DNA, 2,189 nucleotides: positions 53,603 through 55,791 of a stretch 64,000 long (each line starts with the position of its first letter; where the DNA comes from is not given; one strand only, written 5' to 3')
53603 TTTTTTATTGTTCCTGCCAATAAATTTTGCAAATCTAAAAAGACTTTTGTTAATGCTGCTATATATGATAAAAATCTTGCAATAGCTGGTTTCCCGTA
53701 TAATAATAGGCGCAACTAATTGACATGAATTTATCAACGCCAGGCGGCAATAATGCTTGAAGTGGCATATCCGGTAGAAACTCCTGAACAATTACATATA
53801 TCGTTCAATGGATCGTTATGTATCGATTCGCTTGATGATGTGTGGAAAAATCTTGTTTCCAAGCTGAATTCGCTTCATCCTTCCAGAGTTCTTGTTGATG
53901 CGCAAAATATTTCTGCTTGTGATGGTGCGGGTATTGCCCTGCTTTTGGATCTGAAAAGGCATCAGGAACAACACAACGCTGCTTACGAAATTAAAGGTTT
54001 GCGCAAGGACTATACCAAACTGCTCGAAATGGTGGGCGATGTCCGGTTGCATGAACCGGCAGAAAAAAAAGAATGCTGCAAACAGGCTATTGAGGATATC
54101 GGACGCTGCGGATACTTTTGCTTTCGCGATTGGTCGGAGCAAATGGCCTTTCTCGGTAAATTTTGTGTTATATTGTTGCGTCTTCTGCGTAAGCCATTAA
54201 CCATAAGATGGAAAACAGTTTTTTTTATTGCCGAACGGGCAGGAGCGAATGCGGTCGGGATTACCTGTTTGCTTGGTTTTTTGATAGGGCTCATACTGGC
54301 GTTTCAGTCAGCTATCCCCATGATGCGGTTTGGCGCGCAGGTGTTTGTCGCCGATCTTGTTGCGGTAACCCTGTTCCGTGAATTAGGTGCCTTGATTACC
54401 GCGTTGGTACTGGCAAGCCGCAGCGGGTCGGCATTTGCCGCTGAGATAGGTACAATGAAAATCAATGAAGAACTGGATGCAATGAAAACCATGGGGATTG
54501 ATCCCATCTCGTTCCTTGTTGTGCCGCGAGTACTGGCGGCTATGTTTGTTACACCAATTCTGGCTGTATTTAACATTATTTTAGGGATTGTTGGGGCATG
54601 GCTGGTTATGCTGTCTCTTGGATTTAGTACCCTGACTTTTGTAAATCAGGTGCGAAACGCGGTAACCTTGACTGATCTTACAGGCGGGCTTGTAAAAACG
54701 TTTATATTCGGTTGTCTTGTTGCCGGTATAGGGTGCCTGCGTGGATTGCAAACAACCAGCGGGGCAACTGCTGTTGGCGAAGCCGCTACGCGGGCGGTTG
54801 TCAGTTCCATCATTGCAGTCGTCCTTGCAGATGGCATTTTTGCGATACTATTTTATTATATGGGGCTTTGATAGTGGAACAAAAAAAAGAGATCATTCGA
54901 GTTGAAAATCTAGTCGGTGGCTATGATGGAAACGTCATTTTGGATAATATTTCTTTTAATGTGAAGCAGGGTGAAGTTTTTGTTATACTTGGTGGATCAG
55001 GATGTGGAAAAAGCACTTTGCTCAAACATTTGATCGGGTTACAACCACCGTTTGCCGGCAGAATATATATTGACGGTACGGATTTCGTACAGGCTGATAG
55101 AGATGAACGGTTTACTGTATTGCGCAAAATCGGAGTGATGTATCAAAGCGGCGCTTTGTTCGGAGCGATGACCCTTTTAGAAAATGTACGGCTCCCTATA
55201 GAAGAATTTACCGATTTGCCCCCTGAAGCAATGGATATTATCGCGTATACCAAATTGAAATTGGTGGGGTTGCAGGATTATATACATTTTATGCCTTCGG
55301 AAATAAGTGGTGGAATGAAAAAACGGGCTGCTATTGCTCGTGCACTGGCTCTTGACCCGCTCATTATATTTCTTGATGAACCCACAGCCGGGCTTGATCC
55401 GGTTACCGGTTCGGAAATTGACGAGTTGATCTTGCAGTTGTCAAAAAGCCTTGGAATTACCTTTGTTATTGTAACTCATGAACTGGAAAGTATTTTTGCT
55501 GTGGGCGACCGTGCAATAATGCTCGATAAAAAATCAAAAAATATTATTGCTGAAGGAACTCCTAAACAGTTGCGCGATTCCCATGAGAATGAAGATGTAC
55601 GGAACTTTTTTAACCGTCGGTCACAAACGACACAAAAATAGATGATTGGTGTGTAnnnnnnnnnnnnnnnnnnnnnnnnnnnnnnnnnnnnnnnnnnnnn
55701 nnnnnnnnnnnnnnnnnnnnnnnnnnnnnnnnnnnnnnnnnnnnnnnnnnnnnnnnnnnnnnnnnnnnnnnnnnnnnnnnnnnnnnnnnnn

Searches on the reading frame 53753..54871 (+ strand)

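Call 89: search_protein_families(library=pfam, proteins=[window:53753-54871:+], max_evalue=0.001)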
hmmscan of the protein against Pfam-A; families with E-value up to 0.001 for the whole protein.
window:53753-54871:+ (372 aa): 2 families
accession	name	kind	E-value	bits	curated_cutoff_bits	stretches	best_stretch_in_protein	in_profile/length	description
PF02405.21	MlaE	-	1.1e-67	228.2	22.5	1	161-365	6-211/212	Permease MlaE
PF13466.11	STAS_2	-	3.9e-09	37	29.2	1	17-95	2-78/80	STAS domain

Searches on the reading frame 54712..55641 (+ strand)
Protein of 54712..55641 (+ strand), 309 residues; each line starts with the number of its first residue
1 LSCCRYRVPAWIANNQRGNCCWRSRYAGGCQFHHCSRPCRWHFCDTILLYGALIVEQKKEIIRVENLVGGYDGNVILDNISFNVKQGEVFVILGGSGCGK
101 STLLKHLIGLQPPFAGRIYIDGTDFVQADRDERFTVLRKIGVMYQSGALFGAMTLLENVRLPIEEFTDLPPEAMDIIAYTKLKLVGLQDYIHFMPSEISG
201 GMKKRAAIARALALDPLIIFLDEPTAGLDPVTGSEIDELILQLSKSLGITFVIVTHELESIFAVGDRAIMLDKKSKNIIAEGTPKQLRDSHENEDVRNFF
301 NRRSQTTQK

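Call 89: search_protein_families(library=pfam, proteins=[window:54712-55641:+], max_evalue=0.001)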
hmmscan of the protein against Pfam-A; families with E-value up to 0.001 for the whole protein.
window:54712-55641:+ (309 aa): 3 families
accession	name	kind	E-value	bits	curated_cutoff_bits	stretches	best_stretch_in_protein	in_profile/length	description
PF00005.33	ABC_tran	-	5e-31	108.6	25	1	77-226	1-137/137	ABC transporter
PF13304.12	AAA_21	-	1.2e-06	29.2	27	1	194-258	234-300/304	AAA domain, putative AbiEii toxin, Type IV TA system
PF09818.15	ABC_ATPase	-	3.8e-06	26.6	23.2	0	83-107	76-99/283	P-loop domain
